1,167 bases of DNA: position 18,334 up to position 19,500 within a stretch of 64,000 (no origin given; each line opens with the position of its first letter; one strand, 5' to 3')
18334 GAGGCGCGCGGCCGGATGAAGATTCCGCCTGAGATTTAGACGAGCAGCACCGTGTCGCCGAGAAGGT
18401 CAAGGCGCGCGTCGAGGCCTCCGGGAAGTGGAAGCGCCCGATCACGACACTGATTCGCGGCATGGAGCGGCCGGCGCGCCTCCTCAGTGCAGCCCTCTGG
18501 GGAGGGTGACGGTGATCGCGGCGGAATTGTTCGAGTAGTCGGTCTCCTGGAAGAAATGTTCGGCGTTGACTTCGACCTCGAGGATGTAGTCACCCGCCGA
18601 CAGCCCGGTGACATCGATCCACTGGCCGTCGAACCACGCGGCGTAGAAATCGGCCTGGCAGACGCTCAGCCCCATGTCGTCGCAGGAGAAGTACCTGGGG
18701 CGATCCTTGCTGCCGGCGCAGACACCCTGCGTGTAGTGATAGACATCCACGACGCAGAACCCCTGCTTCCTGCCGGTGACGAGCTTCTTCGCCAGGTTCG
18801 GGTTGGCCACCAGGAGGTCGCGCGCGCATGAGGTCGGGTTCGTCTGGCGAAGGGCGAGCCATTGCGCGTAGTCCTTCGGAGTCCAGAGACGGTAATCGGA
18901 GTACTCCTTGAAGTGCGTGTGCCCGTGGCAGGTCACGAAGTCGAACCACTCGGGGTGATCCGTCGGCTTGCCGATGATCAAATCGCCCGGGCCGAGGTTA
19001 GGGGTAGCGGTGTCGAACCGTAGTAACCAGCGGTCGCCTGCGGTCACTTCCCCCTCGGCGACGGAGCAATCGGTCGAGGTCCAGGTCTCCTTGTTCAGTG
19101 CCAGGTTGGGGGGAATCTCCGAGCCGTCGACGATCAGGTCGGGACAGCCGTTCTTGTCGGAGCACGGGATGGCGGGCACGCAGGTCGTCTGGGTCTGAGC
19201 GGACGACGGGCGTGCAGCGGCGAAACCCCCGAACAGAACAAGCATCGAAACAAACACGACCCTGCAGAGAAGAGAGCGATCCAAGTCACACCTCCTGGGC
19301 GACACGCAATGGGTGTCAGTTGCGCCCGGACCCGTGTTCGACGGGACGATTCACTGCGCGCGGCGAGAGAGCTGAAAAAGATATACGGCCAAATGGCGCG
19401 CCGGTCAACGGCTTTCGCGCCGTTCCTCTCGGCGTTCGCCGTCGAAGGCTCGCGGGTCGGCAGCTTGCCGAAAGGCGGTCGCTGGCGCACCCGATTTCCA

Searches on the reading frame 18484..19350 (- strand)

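Call 24: search_protein_families(library=pfam, proteins=[window:18484-19350:-], max_evalue=0.001)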
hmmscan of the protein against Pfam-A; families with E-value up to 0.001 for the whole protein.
window:18484-19350:- (288 aa): 1 family
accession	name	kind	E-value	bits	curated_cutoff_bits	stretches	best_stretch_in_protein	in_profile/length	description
PF01186.22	Lysyl_oxidase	-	6.8e-20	72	20.4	1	187-281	103-192/204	Lysyl oxidase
